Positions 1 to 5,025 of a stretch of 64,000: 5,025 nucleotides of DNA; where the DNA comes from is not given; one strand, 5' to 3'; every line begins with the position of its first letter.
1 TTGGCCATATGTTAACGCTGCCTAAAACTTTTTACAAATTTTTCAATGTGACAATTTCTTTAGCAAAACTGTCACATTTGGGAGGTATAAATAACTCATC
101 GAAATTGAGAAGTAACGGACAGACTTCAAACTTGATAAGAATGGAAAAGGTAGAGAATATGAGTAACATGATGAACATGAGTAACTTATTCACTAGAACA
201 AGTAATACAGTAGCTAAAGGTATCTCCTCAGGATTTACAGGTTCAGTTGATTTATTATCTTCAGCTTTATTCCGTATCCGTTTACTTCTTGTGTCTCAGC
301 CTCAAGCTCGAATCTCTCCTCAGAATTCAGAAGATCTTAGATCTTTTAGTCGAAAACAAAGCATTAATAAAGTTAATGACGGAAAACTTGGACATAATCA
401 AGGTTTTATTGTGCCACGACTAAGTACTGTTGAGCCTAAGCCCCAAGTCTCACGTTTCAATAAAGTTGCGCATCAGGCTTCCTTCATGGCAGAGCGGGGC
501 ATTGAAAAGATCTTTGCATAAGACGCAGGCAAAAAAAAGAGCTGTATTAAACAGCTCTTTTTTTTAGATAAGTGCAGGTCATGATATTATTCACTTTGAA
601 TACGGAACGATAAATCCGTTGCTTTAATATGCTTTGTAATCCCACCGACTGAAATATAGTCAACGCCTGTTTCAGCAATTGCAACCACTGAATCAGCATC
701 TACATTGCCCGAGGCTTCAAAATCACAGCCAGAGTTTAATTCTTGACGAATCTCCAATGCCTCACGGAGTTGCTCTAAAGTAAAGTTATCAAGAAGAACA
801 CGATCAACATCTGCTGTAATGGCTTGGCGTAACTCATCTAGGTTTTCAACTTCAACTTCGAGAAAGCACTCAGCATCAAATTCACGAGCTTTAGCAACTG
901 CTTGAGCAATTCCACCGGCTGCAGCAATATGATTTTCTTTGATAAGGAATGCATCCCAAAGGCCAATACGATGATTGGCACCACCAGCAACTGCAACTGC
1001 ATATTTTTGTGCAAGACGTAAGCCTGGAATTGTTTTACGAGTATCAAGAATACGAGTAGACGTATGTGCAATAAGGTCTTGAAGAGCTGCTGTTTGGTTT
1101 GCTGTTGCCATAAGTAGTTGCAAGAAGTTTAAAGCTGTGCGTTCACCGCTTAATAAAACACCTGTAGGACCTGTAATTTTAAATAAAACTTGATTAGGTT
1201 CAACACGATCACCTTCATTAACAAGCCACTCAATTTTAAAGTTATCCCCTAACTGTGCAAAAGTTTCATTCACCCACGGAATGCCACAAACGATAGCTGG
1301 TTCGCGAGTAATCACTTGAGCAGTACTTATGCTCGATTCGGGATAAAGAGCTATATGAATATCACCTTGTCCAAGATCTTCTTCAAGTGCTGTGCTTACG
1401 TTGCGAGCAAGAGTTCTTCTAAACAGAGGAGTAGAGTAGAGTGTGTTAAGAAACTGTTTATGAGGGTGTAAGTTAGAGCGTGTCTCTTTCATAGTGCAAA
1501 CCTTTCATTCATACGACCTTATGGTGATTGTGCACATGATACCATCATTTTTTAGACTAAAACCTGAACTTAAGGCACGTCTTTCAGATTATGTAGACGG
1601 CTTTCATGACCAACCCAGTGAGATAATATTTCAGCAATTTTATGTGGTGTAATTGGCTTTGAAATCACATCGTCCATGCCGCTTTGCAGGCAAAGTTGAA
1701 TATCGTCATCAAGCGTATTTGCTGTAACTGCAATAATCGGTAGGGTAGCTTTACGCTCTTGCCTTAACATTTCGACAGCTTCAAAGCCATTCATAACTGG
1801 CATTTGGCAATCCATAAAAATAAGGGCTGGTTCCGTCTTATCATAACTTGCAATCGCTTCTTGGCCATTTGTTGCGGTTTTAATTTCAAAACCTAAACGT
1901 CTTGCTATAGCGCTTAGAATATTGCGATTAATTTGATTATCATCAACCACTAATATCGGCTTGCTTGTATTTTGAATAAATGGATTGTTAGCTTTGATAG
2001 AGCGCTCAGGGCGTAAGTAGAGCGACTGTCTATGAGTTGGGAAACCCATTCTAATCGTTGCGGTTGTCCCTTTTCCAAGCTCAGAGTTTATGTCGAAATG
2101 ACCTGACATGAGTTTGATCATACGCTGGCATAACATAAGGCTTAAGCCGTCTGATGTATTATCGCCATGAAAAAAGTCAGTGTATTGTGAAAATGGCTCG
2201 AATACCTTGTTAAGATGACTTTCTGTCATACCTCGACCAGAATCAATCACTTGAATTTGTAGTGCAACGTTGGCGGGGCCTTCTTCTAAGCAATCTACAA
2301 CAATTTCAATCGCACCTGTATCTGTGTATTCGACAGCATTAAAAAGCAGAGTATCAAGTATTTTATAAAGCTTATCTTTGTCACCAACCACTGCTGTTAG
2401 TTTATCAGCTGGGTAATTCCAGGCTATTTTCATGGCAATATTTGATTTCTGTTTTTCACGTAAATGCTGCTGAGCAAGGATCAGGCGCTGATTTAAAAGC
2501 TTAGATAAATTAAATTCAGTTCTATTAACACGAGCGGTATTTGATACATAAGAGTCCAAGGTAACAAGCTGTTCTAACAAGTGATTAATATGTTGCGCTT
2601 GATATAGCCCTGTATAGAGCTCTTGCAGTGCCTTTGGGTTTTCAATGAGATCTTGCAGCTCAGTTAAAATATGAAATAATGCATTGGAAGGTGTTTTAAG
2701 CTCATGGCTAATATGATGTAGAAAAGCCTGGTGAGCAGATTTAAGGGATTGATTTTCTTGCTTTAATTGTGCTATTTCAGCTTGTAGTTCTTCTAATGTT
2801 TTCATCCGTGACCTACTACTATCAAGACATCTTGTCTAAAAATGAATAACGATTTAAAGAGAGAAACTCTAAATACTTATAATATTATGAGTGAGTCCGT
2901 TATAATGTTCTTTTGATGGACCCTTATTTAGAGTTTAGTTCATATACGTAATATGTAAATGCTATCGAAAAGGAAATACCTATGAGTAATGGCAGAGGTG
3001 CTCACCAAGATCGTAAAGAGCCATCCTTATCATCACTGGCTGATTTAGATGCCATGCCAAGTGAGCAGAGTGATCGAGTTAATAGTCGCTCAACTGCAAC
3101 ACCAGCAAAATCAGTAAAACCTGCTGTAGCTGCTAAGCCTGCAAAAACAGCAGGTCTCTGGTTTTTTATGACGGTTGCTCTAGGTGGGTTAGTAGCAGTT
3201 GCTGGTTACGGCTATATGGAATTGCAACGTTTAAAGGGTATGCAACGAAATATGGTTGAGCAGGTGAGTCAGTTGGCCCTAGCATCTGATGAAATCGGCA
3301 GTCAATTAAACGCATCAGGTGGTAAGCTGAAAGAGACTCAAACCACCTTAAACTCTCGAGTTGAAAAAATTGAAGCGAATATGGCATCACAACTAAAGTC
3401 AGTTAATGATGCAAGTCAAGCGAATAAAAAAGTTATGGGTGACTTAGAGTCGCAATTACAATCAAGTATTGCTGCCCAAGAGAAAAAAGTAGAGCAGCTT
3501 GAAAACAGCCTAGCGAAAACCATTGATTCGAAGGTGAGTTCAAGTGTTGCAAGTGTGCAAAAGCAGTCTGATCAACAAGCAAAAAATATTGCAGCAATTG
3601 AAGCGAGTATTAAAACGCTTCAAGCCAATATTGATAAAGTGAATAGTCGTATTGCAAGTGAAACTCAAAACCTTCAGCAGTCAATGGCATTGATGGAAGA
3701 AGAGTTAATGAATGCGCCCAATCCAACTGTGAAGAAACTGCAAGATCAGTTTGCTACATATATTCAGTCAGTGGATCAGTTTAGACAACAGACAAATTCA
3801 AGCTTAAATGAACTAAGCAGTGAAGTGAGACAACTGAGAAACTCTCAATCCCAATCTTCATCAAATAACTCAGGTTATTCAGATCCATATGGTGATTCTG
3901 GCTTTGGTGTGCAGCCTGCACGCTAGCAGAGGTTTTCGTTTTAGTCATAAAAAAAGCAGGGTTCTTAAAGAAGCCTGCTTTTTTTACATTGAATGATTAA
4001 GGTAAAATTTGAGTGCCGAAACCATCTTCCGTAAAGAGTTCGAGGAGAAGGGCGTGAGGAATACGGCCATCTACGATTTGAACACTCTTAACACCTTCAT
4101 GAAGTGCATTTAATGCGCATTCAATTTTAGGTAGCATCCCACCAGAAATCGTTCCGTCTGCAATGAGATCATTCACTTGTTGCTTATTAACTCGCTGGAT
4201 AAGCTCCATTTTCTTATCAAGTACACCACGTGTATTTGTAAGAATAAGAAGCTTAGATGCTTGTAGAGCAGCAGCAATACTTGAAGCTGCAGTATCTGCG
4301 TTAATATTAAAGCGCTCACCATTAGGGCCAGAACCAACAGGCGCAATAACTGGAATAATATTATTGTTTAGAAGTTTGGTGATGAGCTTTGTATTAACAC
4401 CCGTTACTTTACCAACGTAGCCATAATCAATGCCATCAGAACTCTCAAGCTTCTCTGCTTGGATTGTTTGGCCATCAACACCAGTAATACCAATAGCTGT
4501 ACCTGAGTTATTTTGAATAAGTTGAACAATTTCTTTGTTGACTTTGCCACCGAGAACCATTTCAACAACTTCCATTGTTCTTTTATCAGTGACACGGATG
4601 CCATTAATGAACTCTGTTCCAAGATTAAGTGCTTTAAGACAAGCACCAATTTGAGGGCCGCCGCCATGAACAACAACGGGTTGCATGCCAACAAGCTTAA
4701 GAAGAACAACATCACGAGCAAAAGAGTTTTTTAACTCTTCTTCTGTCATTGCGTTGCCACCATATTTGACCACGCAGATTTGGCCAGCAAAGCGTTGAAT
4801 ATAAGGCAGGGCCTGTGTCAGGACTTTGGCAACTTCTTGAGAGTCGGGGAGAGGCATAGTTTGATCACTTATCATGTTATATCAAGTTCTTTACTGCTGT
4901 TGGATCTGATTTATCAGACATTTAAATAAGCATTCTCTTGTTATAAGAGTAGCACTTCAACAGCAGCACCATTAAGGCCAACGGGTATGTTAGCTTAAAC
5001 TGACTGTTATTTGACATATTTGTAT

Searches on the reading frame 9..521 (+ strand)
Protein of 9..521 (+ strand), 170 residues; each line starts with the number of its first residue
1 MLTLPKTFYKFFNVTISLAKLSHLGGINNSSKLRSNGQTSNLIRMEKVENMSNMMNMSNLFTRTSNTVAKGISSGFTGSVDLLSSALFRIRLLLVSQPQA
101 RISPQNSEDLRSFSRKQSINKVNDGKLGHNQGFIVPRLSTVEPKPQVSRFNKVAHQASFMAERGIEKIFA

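Call 78: find_encoding_contigs(protein=window:9-521:+, flank=10000, max_places=1)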
Protein window:9-521:+ (170 aa): 17 contigs read that carry it; 1 place shown.
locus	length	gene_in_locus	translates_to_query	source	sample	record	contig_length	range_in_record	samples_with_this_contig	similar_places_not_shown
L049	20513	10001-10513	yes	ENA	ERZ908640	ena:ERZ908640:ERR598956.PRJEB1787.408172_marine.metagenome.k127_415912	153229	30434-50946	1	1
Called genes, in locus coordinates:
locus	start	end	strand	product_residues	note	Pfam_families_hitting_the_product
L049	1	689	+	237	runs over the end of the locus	PF09976:TPR_21, PF25063:ARM_TT21_C (weak), PF07719:TPR_2 (faint), PF13181:TPR_8 (faint)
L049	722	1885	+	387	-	PF23727:Beta-prop_FAM234A_B (faint), PF01011:PQQ (faint), PF13570:Beta-prop_ACSF4, PF25293:Beta-prop_EMC1_N (faint), PF13360:PQQ_2, PF13570:Beta-prop_ACSF4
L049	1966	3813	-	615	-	PF03485:Arg_tRNA_synt_N, PF00750:tRNA-synt_1d, PF05746:DALR_1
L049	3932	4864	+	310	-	PF00892:EamA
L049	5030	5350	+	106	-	-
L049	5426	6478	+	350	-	PF05222:AlaDh_PNT_N, PF01262:AlaDh_PNT_C (weak)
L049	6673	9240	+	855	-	-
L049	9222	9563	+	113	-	PF13340:DUF4096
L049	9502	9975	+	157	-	PF13612:DDE_Tnp_1_3, PF01609:DDE_Tnp_1, PF13359:DDE_Tnp_4, PF13586:DDE_Tnp_1_2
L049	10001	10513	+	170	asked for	-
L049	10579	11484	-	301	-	PF02749:QRPTase_N, PF01729:QRPTase_C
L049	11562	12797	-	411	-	PF02518:HATPase_c, PF00072:Response_reg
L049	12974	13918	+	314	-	PF07889:DUF1664 (weak)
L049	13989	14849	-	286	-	PF00696:AA_kinase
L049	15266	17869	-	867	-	PF02878:PGM_PMM_I, PF02879:PGM_PMM_II, PF02880:PGM_PMM_III, PF00408:PGM_PMM_IV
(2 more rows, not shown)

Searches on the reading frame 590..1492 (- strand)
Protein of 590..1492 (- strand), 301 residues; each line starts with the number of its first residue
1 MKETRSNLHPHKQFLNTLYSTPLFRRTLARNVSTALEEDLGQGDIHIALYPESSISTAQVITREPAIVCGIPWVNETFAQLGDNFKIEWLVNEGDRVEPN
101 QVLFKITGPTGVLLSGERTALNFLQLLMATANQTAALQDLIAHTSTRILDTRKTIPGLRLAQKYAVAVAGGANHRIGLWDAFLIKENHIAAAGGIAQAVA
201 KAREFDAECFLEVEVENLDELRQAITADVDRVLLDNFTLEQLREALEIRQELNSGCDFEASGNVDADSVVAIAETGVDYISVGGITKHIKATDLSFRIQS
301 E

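Call 55: search_protein_families(library=pfam, proteins=[window:590-1492:-], max_evalue=0.0001)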
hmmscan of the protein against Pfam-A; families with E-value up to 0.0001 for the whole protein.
window:590-1492:- (301 aa): 2 families
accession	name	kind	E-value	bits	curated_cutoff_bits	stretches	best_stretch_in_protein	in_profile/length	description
PF01729.25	QRPTase_C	-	6.4e-53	179.4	23.1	1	131-296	2-168/169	Quinolinate phosphoribosyl transferase, C-terminal domain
PF02749.22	QRPTase_N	-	2.6e-19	69.7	27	1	50-126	8-80/82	Quinolinate phosphoribosyl transferase, N-terminal domain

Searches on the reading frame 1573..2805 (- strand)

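Call 55: search_protein_families(library=pfam, proteins=[window:1573-2805:-], max_evalue=0.0001)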
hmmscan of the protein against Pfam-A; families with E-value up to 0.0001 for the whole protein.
window:1573-2805:- (411 aa): 2 families
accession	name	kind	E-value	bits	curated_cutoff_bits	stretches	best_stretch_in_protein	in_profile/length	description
PF00072.30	Response_reg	-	4e-28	98.2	30.2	1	284-394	1-110/111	Response regulator receiver domain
PF02518.31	HATPase_c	-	7.3e-20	71.9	26.4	1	141-253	1-107/111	Histidine kinase-, DNA gyrase B-, and HSP90-like ATPase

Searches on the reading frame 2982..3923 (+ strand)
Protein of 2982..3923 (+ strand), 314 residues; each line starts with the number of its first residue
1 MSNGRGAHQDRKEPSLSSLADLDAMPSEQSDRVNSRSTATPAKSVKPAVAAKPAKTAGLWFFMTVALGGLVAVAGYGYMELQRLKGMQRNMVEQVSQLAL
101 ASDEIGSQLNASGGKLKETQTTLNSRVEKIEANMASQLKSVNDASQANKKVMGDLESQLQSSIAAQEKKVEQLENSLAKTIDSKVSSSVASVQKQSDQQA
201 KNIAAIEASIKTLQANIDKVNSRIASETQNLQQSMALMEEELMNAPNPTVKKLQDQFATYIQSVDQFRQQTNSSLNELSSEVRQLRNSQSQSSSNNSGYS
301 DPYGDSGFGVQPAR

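Call 55: search_protein_families(library=pfam, proteins=[window:2982-3923:+], max_evalue=0.0001)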
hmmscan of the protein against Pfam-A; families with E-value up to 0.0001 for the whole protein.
window:2982-3923:+ (314 aa): 1 family
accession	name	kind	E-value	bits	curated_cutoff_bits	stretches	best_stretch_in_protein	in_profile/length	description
PF07889.17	DUF1664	-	6.4e-07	29.9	34.6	1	70-179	12-119/124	Protein of unknown function (DUF1664)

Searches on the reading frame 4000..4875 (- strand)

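Call 55: search_protein_families(library=pfam, proteins=[window:4000-4875:-], max_evalue=0.0001)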
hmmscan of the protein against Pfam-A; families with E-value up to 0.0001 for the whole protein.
window:4000-4875:- (292 aa): 1 family
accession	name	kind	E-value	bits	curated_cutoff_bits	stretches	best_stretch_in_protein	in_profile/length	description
PF00696.33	AA_kinase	-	1.5e-50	172.6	24.9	1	33-269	2-234/234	Amino acid kinase family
